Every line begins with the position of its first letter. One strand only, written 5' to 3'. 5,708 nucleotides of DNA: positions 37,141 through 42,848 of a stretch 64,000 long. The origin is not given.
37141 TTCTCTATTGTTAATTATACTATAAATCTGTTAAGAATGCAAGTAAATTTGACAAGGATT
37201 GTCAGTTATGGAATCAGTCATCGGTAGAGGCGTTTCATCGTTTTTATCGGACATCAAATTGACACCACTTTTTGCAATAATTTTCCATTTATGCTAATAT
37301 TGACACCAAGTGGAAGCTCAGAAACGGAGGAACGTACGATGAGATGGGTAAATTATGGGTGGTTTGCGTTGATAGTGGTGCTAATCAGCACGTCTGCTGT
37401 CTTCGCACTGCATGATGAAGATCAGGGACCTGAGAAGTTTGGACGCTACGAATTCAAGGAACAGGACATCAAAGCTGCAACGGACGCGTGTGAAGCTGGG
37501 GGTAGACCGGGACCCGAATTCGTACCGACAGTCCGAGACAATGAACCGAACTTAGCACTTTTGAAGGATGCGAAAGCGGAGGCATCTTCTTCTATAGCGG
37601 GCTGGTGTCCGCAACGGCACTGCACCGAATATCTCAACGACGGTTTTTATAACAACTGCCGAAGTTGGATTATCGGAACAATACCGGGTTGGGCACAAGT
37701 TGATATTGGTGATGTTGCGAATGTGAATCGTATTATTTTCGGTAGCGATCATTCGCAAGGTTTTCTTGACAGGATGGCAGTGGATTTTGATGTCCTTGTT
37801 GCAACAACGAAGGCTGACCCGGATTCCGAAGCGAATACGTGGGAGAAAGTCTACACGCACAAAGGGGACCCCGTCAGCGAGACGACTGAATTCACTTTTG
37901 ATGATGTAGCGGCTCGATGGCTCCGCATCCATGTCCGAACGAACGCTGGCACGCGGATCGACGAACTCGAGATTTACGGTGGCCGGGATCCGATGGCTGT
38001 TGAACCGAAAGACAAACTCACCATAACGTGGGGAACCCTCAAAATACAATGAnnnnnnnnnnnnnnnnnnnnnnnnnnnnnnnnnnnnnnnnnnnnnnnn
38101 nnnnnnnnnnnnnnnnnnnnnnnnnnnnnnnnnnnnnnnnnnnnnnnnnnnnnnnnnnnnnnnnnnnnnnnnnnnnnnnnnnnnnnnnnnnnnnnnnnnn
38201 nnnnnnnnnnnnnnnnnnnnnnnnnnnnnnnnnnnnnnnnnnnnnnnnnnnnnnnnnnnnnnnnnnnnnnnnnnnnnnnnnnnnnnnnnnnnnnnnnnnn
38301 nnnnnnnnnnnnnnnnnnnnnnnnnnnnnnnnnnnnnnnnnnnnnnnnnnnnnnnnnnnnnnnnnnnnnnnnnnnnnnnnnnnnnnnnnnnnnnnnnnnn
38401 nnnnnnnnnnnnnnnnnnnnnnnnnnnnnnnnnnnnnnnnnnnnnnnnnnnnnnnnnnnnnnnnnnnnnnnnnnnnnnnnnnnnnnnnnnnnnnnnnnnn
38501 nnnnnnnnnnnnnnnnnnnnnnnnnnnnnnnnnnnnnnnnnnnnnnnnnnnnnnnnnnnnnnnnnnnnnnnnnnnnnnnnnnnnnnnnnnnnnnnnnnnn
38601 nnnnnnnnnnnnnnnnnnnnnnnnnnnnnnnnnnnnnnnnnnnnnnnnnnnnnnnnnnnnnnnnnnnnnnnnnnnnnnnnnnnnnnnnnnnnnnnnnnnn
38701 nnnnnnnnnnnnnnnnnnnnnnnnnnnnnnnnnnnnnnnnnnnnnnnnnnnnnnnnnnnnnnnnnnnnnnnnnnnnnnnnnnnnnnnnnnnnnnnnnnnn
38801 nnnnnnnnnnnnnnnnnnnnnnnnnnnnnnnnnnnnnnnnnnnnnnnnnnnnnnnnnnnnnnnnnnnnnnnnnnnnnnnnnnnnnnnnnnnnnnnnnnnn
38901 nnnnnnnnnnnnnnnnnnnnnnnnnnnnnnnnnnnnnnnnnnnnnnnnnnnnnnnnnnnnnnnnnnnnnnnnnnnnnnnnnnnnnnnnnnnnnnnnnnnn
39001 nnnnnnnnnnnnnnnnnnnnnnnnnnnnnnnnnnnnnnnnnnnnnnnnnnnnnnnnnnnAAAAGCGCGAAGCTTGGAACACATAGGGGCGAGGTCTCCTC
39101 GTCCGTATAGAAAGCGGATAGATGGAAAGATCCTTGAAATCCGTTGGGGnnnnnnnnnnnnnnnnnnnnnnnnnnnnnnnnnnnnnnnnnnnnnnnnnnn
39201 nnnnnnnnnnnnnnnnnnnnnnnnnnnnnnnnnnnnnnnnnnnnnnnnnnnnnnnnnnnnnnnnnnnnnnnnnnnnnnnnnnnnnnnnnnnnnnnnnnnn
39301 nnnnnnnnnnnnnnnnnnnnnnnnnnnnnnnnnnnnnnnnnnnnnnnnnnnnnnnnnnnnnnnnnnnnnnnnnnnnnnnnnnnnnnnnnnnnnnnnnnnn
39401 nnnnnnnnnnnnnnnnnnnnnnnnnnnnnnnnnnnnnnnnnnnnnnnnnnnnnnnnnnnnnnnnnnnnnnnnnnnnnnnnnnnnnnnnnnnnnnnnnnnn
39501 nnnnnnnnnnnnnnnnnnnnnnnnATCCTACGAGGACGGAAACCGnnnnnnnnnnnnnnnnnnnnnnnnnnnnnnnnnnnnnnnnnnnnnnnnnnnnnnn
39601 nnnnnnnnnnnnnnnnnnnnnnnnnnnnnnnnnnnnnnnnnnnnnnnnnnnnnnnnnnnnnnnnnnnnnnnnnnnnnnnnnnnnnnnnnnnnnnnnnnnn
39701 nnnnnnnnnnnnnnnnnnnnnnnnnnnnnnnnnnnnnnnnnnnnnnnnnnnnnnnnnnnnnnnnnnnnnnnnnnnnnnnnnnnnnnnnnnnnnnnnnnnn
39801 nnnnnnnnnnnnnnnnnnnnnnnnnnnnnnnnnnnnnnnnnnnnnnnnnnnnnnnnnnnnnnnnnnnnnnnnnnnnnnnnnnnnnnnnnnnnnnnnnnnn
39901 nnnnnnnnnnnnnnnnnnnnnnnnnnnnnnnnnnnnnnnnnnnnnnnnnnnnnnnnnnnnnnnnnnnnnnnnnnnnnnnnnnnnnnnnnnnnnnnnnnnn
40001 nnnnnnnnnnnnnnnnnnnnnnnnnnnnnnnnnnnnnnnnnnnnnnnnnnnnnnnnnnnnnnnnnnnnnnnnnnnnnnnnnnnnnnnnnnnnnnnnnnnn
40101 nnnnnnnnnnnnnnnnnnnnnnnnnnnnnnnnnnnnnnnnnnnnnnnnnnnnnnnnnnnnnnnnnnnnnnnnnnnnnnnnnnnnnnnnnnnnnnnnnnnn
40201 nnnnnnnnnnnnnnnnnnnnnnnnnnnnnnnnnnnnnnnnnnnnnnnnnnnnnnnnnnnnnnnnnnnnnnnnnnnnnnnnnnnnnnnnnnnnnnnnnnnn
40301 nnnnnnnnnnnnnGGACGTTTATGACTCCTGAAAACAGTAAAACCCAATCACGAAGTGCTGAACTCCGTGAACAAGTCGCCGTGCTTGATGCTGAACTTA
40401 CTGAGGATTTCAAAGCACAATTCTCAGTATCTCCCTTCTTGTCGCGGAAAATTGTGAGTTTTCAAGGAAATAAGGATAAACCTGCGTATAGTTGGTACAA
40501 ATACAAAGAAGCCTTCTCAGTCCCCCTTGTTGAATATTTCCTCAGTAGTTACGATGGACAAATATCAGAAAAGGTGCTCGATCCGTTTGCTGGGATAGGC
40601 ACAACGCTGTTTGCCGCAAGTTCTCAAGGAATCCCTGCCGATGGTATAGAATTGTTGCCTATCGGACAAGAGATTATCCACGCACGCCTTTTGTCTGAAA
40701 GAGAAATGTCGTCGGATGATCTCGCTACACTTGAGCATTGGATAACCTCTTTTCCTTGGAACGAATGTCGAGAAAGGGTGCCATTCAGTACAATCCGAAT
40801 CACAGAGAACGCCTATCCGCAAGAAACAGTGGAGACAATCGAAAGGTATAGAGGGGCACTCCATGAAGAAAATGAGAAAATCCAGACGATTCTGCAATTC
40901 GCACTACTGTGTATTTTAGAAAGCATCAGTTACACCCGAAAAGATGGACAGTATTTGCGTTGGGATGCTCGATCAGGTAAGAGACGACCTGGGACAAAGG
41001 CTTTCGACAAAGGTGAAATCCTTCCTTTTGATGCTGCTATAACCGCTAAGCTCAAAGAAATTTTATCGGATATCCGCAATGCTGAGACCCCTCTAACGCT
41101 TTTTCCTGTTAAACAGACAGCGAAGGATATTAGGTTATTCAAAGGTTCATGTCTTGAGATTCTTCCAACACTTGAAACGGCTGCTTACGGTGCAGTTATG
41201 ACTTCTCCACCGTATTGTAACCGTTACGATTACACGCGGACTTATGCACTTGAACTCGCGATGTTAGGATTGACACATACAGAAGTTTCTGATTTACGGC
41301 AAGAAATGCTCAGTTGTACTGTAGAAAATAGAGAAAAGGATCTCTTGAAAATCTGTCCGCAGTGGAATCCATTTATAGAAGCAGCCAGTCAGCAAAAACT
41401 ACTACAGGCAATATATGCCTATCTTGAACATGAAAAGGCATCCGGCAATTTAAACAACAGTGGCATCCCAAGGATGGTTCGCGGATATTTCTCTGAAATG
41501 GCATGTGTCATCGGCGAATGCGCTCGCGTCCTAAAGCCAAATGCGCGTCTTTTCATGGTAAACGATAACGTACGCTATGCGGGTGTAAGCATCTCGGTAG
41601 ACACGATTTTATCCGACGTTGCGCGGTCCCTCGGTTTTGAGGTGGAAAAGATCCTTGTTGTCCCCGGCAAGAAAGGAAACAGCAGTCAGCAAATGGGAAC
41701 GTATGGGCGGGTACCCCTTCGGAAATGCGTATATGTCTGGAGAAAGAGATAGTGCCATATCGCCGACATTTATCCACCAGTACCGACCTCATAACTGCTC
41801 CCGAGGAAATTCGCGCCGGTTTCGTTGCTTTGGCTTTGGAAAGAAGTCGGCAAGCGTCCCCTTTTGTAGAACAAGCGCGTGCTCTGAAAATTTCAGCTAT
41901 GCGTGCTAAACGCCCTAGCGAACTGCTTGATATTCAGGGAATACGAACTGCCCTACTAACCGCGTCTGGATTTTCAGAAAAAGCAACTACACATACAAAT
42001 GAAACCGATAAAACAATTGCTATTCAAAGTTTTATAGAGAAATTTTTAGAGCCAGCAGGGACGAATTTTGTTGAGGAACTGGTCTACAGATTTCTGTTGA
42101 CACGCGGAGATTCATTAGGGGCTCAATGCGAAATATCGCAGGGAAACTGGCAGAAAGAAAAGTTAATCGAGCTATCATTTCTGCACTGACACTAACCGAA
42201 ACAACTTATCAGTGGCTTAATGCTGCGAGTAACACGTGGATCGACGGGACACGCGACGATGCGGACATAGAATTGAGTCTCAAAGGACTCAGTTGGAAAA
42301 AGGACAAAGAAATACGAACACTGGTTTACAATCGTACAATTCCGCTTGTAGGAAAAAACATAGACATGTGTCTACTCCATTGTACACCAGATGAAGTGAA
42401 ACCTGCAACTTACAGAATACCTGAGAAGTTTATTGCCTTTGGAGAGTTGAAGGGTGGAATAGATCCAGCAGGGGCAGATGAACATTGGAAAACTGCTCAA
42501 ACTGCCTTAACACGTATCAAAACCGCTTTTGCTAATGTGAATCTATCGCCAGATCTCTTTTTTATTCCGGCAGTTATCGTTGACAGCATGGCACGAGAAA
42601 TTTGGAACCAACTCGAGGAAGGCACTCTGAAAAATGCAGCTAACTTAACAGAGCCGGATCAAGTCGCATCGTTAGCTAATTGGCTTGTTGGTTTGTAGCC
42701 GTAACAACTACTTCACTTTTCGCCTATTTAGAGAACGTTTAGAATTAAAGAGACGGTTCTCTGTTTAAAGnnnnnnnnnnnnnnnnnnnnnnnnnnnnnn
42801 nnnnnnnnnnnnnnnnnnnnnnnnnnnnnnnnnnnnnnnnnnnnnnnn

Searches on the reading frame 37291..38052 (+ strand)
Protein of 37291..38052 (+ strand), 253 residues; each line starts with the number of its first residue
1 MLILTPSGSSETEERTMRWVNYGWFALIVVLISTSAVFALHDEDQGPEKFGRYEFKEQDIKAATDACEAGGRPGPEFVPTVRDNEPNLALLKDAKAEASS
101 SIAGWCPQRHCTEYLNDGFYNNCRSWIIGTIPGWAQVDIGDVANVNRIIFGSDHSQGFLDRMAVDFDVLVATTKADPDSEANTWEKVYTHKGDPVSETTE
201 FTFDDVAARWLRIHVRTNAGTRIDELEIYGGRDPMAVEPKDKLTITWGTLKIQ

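Call 78: search_protein_families(library=pfam, proteins=[window:37291-38052:+], max_evalue=0.0001)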
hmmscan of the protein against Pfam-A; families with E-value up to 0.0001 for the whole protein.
window:37291-38052:+ (253 aa): 2 families
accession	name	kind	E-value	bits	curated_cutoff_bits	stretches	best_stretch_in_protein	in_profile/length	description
PF22633.2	F5_F8_type_C_2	-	8e-06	26.8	27.8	1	116-213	3-91/91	NedA-like, galactose-binding domain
PF00754.31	F5_F8_type_C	-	2.9e-05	24.6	28.2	1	97-220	3-118/127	F5/8 type C domain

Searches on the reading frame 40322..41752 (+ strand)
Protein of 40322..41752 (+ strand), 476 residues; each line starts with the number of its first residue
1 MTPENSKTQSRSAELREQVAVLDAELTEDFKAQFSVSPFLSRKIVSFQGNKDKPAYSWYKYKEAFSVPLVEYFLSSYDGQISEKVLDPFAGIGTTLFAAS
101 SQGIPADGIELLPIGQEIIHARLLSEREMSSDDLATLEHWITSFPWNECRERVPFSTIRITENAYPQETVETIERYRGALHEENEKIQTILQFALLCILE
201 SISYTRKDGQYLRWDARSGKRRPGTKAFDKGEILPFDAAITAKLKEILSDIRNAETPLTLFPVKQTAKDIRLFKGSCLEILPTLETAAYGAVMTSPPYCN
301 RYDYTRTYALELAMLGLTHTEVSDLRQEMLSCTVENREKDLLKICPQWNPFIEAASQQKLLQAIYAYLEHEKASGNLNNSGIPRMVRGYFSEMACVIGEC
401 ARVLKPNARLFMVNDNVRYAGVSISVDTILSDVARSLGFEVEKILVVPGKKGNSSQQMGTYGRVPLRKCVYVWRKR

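Call 3: search_protein_families(library=pfam, proteins=[window:40322-41752:+], max_evalue=0.1)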
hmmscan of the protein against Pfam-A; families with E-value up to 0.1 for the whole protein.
window:40322-41752:+ (476 aa): 1 family
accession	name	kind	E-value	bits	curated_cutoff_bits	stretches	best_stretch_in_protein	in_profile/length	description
PF01555.25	N6_N4_Mtase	-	6.7e-08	33.2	26.7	1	59-110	160-210/221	DNA methylase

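Call 4: search_protein_families(library=padloc, proteins=[window:40322-41752:+], max_evalue=0.1)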
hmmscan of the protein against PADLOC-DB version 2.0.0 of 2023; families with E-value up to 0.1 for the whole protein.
window:40322-41752:+ (476 aa): 35 families (the best 25 are shown)
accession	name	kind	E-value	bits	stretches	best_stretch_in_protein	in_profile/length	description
PDLC03224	MTase_II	-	1.5e-152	506.9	1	24-475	36-480/481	Type II methyltransferase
PDLC03389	MTase_II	-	1.4e-16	58.3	2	277-444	269-421/445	Type II methyltransferase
PDLC03362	MTase_II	-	2.1e-14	51.2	2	290-444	263-405/438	Type II methyltransferase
PDLC03353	MTase_II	-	4.4e-14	50.6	2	268-456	8-122/260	Type II methyltransferase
PDLC03306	MTase_II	-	5.1e-13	46.7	2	284-442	236-392/422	Type II methyltransferase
PDLC03322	MTase_II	-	2.4e-10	37.9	2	272-445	245-406/446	Type II methyltransferase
PDLC03369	MTase_II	-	5.8e-10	36.5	1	53-129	112-188/532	Type II methyltransferase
PDLC03364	MTase_II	-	1.3e-09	35.6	2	82-119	59-96/380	Type II methyltransferase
PDLC03377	MTase_II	-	2.1e-09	34.5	1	55-326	95-356/504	Type II methyltransferase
PDLC03387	MTase_II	-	2.3e-09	34.8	2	263-306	5-48/289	Type II methyltransferase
PDLC03239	MTase_II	-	5.7e-09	33.2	1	55-331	65-330/442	Type II methyltransferase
PDLC03249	MTase_II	-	9.4e-07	26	1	53-122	102-179/541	Type II methyltransferase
PDLC03228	MTase_II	-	1.1e-06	26.7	1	80-128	162-210/227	Type II methyltransferase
PDLC03299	MTase_II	-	1.1e-06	26.4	1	82-132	216-266/296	Type II methyltransferase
PDLC03316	MTase_II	-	8.3e-06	23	1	79-121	331-374/390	Type II methyltransferase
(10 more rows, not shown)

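Call 5: search_protein_families(library=ncbifam, proteins=[window:40322-41752:+], max_evalue=0.1)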
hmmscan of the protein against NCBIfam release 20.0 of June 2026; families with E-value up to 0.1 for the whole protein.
window:40322-41752:+ (476 aa): 4 families
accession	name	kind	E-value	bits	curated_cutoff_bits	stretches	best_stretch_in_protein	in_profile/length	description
NF010253.0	PRK13699.1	subfamily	0.00017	21.4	244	1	68-123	155-205/226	DNA methyltransferase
NF008572.0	PRK11524.1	equivalog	0.0051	16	292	0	81-133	214-266/294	adenine-specific DNA-methyltransferase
TIGR00479.1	rumA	equivalog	0.042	12.7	183.55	0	63-112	275-324/432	23S rRNA (uracil(1939)-C(5))-methyltransferase RlmD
NF050803.1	DnaMtaseCcrMCaul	equivalog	0.09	11.7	830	0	82-157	206-274/350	adenine-specific DNA-methyltransferase CcrM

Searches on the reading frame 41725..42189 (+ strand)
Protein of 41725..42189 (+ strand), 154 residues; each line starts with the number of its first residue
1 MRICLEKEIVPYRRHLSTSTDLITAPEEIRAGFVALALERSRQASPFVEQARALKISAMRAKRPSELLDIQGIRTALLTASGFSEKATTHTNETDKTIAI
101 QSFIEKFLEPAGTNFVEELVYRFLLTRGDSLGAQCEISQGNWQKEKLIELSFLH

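Call 3: search_protein_families(library=pfam, proteins=[window:41725-42189:+], max_evalue=0.1)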
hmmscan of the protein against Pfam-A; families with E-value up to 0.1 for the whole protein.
window:41725-42189:+ (154 aa): 1 family
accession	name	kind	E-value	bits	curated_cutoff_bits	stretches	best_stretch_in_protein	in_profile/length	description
PF09194.16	Endonuc-BsobI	-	1.2e-51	176.4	25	1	12-148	1-137/313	Restriction endonuclease BsobI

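Call 4: search_protein_families(library=padloc, proteins=[window:41725-42189:+], max_evalue=0.1)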
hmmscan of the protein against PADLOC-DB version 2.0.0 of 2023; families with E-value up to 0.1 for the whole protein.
window:41725-42189:+ (154 aa): 1 family
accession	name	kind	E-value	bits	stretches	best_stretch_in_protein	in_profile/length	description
PDLC03415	REase_II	-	1.9e-44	150.4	1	10-147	2-140/321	Type II restriction enzyme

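Call 5: search_protein_families(library=ncbifam, proteins=[window:41725-42189:+], max_evalue=0.1)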
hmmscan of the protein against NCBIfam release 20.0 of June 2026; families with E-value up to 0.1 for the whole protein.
window:41725-42189:+ (154 aa): 0 families

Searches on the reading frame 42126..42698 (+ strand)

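Call 3: search_protein_families(library=pfam, proteins=[window:42126-42698:+], max_evalue=0.1)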
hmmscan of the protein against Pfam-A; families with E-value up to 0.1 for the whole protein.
window:42126-42698:+ (190 aa): 1 family
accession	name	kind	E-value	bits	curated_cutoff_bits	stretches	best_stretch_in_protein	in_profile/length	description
PF09194.16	Endonuc-BsobI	-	1.6e-80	271.2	25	1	1-190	124-313/313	Restriction endonuclease BsobI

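Call 4: search_protein_families(library=padloc, proteins=[window:42126-42698:+], max_evalue=0.1)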
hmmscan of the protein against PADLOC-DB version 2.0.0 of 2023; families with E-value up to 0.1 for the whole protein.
window:42126-42698:+ (190 aa): 1 family
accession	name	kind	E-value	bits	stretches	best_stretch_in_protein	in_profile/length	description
PDLC03415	REase_II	-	8e-71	237.1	1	1-188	128-319/321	Type II restriction enzyme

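Call 5: search_protein_families(library=ncbifam, proteins=[window:42126-42698:+], max_evalue=0.1)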
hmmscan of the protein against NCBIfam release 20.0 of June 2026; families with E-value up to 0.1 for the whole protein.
window:42126-42698:+ (190 aa): 0 families
